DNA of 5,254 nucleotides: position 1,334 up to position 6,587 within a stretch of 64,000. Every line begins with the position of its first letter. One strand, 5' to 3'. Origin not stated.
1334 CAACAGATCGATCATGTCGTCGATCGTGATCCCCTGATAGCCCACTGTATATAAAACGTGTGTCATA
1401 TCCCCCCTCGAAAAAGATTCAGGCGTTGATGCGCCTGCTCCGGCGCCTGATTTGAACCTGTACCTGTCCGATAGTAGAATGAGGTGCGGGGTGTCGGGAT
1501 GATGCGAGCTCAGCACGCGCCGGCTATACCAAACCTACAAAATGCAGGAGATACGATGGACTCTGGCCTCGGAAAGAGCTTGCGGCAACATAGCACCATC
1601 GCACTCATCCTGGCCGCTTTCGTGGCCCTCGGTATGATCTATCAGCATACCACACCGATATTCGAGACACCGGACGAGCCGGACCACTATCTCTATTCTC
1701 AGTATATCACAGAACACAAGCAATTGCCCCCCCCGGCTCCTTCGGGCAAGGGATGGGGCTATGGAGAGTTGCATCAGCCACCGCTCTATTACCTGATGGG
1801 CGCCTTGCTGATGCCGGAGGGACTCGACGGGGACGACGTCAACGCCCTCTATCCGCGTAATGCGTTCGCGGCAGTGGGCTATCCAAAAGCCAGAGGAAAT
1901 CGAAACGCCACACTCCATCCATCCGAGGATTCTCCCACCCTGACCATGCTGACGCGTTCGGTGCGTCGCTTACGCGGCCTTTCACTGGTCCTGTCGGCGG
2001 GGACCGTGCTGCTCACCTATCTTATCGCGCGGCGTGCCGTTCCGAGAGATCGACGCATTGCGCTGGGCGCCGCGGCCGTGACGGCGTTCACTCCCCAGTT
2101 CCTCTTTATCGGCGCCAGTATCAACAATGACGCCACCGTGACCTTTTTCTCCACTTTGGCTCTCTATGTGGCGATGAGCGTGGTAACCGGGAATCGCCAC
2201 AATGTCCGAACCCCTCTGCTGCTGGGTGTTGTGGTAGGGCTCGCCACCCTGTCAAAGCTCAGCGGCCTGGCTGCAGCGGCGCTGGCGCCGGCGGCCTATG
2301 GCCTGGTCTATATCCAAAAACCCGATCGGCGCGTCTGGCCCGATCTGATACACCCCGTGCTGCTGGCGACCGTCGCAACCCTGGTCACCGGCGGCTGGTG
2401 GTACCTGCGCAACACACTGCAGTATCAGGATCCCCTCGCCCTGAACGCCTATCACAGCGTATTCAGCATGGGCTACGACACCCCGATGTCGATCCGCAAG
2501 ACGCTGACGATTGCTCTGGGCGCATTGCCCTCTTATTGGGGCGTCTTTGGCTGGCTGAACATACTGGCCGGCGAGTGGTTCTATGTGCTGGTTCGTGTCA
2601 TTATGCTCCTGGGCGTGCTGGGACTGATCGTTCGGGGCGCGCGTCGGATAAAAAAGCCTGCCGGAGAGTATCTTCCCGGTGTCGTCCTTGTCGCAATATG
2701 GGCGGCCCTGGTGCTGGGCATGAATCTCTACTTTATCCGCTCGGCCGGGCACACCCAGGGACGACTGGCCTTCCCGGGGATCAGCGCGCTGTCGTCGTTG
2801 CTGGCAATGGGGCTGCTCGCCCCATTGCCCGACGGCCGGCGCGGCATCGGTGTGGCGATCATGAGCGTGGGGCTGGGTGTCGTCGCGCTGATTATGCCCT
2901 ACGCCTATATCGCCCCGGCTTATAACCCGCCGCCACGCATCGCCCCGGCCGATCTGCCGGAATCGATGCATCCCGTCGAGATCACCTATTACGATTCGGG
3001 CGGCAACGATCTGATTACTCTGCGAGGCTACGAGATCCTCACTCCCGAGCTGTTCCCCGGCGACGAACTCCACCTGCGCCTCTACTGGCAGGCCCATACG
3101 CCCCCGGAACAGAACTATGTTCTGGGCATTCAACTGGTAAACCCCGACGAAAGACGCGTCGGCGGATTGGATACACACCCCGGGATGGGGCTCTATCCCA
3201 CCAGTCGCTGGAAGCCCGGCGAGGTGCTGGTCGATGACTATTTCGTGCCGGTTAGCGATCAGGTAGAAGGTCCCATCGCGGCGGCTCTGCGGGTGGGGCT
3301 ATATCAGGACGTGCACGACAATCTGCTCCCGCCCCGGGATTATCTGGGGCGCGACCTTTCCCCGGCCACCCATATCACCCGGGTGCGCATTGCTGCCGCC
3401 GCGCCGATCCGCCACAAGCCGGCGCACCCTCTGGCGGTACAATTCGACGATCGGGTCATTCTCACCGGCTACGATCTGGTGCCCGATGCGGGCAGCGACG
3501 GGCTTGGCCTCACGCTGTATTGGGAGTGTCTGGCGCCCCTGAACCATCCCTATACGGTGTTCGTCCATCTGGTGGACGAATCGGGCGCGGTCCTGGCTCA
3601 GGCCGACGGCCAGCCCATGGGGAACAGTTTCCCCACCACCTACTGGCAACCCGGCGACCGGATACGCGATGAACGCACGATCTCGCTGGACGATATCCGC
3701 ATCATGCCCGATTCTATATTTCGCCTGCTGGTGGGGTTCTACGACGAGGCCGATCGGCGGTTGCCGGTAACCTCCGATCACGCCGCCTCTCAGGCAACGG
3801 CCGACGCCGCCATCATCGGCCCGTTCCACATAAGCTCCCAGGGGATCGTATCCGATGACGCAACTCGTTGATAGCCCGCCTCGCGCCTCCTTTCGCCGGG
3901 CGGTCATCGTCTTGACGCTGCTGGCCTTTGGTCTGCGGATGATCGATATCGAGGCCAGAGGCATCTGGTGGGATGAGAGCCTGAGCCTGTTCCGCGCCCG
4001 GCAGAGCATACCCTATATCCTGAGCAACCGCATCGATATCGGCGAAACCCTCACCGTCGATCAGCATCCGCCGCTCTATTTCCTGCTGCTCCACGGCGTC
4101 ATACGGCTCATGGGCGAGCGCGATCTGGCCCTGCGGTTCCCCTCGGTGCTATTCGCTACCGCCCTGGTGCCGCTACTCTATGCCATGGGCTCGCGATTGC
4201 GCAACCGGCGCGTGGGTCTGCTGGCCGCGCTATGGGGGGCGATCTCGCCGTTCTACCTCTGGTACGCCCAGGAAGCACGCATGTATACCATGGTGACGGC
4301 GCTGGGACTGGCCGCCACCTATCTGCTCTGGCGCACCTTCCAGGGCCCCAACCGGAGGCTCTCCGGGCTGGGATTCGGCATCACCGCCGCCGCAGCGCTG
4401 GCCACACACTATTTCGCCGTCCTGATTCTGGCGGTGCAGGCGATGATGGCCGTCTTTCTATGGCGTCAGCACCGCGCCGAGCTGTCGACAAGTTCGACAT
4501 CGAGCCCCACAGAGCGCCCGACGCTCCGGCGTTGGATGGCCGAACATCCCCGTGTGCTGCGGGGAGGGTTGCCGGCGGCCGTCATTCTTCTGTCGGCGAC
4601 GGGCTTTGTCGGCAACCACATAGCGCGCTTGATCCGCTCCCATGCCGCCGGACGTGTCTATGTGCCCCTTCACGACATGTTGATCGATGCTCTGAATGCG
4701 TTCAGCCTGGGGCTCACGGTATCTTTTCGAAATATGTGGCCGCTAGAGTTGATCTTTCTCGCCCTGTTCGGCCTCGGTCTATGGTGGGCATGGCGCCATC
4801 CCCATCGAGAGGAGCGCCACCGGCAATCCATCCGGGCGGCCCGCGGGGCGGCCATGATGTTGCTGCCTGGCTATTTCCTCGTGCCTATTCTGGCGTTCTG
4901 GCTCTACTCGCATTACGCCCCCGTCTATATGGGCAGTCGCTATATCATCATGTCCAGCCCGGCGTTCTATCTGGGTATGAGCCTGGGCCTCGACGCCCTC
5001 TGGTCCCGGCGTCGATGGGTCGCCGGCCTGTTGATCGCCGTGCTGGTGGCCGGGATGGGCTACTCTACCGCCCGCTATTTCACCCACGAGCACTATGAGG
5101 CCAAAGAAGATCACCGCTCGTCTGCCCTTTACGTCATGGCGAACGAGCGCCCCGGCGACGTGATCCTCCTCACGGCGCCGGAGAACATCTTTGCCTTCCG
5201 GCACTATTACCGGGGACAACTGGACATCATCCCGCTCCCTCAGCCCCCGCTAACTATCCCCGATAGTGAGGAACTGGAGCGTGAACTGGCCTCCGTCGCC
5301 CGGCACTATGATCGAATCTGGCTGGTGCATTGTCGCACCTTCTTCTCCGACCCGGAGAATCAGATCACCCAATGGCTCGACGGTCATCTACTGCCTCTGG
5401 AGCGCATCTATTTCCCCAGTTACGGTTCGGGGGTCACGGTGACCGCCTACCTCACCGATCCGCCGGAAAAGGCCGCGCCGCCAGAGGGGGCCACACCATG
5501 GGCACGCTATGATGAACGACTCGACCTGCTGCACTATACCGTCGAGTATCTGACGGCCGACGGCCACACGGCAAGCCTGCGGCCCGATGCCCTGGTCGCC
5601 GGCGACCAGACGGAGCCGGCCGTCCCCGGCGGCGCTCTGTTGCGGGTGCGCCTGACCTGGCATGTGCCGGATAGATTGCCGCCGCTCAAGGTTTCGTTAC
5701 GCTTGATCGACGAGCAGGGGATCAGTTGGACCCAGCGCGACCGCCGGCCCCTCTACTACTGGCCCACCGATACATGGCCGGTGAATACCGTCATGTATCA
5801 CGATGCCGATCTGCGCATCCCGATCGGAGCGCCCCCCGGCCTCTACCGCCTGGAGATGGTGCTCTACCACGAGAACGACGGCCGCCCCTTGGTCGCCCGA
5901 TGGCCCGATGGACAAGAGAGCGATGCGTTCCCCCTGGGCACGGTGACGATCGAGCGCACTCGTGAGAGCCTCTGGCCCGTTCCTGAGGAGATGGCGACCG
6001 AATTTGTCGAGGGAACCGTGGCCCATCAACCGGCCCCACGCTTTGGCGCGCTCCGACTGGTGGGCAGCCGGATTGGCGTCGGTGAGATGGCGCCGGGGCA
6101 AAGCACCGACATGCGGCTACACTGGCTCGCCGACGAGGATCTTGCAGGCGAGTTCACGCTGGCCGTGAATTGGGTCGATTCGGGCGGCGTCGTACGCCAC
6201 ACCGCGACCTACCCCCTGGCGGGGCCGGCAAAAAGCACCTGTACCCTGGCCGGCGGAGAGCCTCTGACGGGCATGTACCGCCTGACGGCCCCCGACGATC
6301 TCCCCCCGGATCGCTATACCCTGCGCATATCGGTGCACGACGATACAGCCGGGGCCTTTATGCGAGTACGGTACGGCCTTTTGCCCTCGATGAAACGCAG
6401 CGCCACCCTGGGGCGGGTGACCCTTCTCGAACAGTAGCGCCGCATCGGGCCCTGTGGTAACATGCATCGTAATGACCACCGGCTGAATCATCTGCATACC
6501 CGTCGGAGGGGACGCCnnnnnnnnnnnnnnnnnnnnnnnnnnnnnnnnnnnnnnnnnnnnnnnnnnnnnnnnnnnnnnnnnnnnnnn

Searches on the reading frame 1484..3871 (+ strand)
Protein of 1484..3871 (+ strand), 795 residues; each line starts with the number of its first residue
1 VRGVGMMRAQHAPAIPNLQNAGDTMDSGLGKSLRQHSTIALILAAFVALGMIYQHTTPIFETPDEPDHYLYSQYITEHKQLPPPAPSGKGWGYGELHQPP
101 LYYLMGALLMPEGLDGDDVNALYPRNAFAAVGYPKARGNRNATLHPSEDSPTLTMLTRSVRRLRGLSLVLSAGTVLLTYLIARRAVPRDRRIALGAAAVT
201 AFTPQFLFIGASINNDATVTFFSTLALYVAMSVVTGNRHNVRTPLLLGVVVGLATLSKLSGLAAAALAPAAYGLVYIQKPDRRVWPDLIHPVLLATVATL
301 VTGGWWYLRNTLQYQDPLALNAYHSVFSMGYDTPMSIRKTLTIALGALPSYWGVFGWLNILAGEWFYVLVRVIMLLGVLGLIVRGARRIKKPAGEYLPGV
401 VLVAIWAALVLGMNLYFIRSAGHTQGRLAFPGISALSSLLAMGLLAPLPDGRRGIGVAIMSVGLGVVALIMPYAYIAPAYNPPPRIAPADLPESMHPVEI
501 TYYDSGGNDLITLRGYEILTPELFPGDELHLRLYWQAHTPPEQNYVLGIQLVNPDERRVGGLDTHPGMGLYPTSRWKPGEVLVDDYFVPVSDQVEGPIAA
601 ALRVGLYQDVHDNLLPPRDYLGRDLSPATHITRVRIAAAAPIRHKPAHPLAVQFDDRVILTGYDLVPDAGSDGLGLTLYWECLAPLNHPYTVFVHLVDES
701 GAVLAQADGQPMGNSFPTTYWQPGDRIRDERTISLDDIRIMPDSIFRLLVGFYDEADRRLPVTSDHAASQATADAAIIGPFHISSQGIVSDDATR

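Call 69: search_protein_families(library=pfam, proteins=[window:1484-3871:+], max_evalue=0.00001)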
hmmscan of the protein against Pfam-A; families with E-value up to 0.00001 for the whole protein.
window:1484-3871:+ (795 aa): 3 families
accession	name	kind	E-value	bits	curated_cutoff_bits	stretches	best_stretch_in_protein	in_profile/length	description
PF13231.12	PMT_2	-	1.8e-11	45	26.1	1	162-305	23-159/160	Dolichyl-phosphate-mannose-protein mannosyltransferase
PF02366.24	PMT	-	4.1e-10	40.1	22.7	1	162-287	84-211/245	Dolichyl-phosphate-mannose-protein mannosyltransferase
PF09913.15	DUF2142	-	6.3e-10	38.8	30.1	1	50-427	4-386/395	Predicted membrane protein (DUF2142)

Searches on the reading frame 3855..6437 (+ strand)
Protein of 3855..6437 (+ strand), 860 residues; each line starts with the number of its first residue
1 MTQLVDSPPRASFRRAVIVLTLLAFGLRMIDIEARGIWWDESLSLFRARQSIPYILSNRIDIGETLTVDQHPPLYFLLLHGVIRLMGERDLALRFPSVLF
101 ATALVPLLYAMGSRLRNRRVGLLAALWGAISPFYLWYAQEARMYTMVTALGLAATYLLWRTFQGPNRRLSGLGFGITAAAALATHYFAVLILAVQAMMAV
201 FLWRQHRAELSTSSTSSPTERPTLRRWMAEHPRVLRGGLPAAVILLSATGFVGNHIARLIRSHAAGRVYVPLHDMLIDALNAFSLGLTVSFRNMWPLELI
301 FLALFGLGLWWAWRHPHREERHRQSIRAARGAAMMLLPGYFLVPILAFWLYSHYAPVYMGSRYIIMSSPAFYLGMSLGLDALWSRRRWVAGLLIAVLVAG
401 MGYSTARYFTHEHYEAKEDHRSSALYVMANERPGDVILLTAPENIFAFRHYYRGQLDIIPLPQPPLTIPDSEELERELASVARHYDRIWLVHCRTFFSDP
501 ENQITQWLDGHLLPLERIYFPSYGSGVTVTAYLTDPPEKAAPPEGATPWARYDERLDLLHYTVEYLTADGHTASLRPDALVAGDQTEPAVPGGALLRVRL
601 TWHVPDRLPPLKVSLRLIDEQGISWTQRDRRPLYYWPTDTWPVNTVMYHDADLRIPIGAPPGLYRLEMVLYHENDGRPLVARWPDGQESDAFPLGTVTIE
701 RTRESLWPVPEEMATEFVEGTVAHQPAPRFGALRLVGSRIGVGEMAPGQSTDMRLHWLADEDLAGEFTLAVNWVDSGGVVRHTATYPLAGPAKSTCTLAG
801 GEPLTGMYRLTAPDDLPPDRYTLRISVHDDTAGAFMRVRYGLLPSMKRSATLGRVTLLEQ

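Call 69: search_protein_families(library=pfam, proteins=[window:3855-6437:+], max_evalue=0.00001)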
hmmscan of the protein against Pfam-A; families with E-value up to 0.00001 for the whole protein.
window:3855-6437:+ (860 aa): 1 family
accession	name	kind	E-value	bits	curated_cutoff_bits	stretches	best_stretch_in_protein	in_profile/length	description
PF13231.12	PMT_2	-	1e-11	45.8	26.1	1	70-208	1-136/160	Dolichyl-phosphate-mannose-protein mannosyltransferase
